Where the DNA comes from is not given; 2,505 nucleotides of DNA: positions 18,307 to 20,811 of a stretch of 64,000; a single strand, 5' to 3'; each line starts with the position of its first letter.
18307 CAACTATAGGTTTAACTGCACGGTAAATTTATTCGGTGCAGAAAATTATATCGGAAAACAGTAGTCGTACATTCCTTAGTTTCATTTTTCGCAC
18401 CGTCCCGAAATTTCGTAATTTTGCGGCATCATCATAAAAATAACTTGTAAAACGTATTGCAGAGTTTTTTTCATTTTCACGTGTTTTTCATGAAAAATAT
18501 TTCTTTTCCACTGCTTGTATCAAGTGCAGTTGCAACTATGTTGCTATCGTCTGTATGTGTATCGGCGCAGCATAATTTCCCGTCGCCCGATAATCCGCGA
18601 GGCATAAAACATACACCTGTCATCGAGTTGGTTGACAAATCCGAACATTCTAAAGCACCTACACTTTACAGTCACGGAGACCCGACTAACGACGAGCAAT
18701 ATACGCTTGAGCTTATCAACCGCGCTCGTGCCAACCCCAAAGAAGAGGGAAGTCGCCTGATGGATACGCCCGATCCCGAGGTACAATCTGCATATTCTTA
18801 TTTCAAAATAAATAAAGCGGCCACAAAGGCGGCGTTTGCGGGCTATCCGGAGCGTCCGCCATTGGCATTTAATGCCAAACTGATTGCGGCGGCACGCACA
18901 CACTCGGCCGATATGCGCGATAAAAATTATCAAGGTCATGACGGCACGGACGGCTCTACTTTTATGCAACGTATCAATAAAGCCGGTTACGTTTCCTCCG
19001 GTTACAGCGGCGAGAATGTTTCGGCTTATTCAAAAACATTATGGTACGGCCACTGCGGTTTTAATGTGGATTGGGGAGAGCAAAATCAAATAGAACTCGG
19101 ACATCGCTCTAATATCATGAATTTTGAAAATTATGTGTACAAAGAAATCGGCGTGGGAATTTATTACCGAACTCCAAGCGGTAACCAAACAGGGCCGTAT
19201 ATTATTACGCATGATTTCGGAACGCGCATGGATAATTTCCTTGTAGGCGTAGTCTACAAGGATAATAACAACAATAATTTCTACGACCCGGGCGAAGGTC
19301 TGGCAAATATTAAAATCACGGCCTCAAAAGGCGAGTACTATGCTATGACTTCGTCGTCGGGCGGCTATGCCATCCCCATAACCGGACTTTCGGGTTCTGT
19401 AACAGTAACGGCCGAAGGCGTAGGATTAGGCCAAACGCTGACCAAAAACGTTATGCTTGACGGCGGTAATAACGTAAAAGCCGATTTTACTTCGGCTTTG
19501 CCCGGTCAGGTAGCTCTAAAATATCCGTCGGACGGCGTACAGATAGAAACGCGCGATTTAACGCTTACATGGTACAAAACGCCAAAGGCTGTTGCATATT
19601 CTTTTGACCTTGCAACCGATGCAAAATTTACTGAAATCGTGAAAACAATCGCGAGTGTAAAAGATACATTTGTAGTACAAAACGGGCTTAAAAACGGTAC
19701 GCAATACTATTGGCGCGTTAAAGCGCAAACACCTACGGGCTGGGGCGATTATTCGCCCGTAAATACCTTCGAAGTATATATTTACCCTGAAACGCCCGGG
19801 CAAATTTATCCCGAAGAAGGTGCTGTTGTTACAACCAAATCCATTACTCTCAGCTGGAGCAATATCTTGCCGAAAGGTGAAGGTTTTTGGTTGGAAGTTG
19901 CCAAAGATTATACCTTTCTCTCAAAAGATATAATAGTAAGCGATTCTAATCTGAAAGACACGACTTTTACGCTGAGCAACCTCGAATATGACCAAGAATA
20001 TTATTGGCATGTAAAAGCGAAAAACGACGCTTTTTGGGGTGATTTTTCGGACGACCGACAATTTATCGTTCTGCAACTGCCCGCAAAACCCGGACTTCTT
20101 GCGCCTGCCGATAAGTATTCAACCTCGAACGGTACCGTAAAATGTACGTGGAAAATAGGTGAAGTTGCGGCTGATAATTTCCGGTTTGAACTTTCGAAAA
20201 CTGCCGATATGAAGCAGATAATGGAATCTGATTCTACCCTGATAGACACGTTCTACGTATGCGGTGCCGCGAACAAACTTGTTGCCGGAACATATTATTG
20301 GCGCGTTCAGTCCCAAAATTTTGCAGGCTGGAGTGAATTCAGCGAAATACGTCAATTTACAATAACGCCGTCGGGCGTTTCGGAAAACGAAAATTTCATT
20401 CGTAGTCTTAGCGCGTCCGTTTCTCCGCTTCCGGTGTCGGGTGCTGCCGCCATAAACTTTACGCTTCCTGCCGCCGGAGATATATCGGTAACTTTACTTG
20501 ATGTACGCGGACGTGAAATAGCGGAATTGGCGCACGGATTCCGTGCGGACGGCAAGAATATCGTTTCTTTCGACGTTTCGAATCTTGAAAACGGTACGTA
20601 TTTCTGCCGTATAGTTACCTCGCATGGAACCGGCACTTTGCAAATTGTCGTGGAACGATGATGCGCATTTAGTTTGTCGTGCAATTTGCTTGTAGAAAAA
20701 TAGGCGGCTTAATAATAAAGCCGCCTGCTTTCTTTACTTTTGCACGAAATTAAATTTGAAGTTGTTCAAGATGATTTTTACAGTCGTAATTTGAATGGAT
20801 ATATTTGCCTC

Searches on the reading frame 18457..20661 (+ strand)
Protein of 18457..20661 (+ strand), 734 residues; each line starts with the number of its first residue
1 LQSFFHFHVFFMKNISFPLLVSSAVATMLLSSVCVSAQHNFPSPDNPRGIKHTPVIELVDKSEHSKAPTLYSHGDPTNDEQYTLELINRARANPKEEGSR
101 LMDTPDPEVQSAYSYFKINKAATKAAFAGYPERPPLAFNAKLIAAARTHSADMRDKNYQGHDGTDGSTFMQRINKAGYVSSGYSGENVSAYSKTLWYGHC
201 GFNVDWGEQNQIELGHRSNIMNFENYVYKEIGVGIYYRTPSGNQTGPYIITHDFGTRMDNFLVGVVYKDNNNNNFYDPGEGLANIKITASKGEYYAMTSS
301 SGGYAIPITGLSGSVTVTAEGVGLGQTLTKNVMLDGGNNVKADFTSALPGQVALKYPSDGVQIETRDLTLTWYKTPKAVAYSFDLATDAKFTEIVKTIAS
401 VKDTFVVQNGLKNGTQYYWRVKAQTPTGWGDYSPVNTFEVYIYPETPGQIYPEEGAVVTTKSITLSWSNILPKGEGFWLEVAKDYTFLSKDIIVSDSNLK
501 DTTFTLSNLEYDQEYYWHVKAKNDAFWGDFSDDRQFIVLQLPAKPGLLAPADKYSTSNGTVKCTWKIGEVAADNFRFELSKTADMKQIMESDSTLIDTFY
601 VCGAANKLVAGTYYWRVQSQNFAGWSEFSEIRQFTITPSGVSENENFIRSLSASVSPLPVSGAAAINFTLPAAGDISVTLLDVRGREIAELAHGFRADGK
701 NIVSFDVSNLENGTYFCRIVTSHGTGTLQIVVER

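Call 54: search_protein_families(library=pfam, proteins=[window:18457-20661:+], max_evalue=0.00001)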
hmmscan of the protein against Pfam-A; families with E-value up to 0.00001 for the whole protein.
window:18457-20661:+ (734 aa): 6 families
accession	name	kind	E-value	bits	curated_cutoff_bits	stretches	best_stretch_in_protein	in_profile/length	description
PF00041.27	fn3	-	7.9e-12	45.7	25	0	458-534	11-81/84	Fibronectin type III domain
PF00188.32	CAP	-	1.7e-08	35.8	21.1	1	133-241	13-108/117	Cysteine-rich secretory protein family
PF16656.11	Pur_ac_phosph_N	-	9.1e-08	33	30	0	497-536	56-91/93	Purple acid Phosphatase, N-terminal domain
PF18962.6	Por_Secre_tail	-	4.1e-07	30.6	27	1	657-730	3-73/75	Secretion system C-terminal sorting domain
PF25788.1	Ig_Rha78A_N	-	2.3e-06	28.2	27.4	0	359-440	11-101/105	Rha78A-like, N-terminal immunoglobulin domain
PF13620.12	CarboxypepD_reg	-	6.2e-06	26.9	32.3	0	279-345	11-80/82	Carboxypeptidase regulatory-like domain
